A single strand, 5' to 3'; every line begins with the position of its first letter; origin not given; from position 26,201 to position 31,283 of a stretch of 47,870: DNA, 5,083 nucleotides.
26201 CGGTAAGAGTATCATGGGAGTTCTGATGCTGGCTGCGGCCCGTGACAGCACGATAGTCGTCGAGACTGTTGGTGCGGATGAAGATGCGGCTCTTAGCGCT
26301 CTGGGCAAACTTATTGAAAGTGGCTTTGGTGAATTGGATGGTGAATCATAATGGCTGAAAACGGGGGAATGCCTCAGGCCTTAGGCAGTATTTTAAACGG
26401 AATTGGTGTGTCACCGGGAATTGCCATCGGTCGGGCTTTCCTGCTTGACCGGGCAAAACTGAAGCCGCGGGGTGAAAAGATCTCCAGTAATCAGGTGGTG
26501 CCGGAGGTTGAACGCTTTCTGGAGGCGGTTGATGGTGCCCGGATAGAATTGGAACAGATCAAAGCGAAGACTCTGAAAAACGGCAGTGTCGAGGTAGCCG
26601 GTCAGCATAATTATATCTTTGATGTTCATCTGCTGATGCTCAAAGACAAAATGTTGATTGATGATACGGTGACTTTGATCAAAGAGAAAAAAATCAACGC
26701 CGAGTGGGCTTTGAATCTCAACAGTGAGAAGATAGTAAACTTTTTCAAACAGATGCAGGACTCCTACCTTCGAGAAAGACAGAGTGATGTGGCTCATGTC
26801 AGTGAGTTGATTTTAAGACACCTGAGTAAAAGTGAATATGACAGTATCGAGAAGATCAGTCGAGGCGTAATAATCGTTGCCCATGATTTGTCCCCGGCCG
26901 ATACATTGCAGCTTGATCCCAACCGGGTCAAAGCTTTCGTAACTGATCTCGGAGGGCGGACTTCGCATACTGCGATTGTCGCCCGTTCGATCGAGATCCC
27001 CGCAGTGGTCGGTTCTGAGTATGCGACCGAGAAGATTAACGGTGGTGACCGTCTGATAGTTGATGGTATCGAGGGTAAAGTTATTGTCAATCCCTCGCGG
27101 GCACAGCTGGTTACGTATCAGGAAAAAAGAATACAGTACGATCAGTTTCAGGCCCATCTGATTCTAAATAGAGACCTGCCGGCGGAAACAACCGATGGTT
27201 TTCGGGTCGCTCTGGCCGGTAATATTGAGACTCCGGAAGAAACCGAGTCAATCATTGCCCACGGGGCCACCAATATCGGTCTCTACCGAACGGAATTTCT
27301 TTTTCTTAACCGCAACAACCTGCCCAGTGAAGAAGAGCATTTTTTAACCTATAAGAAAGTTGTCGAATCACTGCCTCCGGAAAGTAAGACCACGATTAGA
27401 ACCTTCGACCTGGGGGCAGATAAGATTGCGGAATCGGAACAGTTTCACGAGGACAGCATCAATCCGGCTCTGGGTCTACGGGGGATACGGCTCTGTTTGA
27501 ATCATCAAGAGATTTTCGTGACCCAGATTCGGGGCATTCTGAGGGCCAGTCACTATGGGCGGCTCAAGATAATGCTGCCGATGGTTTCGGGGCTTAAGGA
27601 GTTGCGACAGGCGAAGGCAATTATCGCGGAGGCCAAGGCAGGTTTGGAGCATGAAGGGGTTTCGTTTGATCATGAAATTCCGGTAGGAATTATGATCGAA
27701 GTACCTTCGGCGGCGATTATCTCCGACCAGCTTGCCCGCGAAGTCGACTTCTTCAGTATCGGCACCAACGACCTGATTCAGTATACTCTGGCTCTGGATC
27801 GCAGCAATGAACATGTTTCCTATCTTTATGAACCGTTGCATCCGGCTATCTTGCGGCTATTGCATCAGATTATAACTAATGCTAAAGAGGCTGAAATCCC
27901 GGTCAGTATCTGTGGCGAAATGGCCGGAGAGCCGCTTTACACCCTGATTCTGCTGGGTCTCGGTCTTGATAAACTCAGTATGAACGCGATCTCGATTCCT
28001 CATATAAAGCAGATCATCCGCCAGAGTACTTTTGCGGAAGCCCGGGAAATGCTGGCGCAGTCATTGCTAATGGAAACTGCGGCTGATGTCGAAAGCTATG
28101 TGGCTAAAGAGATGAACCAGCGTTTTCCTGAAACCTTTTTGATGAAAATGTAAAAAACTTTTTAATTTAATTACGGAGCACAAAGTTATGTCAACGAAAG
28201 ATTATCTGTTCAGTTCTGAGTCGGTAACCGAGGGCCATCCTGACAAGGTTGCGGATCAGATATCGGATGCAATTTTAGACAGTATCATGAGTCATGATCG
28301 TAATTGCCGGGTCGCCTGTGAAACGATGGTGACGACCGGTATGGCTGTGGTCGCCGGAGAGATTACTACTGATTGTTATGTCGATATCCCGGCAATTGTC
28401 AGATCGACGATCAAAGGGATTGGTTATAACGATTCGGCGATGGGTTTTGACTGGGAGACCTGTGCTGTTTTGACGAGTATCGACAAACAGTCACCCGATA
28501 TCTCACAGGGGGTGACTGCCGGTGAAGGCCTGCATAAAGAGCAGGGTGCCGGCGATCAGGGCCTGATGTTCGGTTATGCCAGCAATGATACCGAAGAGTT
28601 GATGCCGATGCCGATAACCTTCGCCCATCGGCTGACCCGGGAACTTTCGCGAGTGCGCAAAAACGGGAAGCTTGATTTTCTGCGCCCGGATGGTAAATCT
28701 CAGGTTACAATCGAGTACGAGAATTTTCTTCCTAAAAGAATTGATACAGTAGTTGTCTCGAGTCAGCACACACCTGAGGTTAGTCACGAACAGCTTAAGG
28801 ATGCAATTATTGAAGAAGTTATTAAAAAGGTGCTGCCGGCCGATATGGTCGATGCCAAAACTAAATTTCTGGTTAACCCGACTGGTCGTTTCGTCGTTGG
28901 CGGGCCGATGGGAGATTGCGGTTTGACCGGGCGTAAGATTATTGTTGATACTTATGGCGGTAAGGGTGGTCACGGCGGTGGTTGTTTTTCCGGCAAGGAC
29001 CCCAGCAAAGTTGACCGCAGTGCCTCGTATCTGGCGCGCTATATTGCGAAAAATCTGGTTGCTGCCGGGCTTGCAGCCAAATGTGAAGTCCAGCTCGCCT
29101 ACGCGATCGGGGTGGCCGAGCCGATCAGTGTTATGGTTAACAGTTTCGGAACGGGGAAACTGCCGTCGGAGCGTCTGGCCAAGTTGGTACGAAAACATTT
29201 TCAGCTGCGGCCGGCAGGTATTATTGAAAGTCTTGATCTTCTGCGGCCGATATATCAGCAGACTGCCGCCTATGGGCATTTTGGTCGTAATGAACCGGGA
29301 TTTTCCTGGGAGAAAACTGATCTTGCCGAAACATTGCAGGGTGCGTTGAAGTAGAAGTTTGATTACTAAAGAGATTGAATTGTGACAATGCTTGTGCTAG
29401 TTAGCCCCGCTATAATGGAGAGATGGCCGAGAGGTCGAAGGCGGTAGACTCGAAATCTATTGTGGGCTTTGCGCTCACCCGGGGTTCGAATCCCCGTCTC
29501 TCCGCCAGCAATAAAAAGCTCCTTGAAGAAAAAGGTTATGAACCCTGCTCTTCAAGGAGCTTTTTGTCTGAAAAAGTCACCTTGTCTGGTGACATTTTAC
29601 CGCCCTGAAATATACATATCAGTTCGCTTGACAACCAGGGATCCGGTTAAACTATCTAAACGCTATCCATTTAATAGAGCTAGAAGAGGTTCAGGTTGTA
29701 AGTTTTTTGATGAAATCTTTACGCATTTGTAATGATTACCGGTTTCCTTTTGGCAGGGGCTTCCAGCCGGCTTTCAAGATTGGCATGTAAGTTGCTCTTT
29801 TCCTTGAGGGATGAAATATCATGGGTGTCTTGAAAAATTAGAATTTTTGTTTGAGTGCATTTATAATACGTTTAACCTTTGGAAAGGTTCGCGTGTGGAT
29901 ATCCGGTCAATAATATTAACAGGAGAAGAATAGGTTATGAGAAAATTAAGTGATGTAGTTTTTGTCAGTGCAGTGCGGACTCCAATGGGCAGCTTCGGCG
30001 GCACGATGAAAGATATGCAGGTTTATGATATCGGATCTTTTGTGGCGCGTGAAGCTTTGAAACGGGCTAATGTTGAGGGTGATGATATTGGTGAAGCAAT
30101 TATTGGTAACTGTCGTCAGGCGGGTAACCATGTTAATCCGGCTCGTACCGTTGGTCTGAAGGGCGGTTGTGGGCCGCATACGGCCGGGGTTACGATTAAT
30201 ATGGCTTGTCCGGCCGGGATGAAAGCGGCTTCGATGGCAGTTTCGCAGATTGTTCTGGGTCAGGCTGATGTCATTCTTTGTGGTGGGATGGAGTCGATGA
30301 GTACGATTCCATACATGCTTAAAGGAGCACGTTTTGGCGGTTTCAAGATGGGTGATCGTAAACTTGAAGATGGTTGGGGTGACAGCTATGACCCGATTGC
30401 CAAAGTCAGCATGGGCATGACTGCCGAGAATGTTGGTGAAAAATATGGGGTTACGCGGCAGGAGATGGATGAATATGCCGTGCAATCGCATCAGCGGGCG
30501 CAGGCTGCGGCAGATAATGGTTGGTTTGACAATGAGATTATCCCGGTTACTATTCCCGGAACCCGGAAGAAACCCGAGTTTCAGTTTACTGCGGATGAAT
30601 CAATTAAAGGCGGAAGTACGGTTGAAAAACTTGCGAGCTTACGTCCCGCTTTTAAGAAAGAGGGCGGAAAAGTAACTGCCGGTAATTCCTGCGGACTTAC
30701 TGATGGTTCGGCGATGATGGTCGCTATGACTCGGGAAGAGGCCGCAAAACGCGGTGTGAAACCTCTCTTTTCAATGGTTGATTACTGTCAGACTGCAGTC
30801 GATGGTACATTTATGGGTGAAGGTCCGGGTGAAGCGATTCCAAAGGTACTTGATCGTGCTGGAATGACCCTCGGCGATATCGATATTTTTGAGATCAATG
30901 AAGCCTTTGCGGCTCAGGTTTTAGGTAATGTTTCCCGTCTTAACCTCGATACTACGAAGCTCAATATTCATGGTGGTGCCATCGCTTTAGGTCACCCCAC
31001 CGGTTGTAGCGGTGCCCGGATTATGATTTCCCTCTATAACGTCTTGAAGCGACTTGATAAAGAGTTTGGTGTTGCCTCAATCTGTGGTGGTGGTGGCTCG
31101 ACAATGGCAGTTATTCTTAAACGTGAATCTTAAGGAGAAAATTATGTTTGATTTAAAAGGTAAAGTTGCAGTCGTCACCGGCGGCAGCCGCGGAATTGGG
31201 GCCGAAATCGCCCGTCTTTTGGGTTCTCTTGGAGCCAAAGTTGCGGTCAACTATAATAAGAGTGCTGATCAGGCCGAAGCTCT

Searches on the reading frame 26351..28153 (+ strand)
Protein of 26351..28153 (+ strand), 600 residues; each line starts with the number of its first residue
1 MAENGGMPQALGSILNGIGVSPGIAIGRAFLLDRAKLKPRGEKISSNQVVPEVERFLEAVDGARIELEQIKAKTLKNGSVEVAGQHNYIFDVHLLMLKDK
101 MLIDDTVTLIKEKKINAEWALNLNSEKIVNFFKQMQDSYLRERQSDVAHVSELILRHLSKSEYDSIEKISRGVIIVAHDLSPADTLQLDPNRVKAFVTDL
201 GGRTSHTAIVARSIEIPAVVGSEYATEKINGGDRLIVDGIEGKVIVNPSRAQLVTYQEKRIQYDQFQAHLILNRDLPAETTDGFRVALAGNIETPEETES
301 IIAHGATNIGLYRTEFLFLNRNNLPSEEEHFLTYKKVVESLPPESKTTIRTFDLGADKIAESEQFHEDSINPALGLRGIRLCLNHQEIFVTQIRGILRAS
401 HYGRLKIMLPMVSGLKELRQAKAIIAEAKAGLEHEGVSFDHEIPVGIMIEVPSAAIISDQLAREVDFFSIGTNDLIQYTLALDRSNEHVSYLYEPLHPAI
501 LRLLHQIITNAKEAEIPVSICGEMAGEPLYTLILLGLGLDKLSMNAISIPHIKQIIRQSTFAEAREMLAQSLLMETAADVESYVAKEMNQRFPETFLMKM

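Call 76: search_protein_families(library=pfam, proteins=[window:26351-28153:+], max_evalue=0.00001)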
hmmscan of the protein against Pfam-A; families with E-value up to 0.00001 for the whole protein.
window:26351-28153:+ (600 aa): 3 families
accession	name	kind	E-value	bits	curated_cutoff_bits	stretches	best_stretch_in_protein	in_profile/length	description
PF02896.24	PEP-utilizers_C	-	9.7e-105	350.4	22.8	1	273-559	7-291/293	PEP-utilising enzyme, PEP-binding domain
PF05524.18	PEP-utilisers_N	-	1.7e-32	112.6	24.4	1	16-143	1-121/121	PEP-utilising enzyme, N-terminal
PF00391.29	PEP-utilizers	-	1e-25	89.5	23.1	1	170-242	2-72/72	PEP-utilising enzyme, mobile domain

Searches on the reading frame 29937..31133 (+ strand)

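Call 76: search_protein_families(library=pfam, proteins=[window:29937-31133:+], max_evalue=0.00001)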
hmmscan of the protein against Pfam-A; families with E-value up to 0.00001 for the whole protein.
window:29937-31133:+ (398 aa): 2 families
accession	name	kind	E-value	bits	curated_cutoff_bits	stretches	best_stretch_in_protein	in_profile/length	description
PF00108.29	Thiolase_N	-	2.4e-79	266.8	26.4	1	7-266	1-259/260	Thiolase, N-terminal domain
PF02803.24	Thiolase_C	-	1.6e-43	147.7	27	1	275-395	2-122/123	Thiolase, C-terminal domain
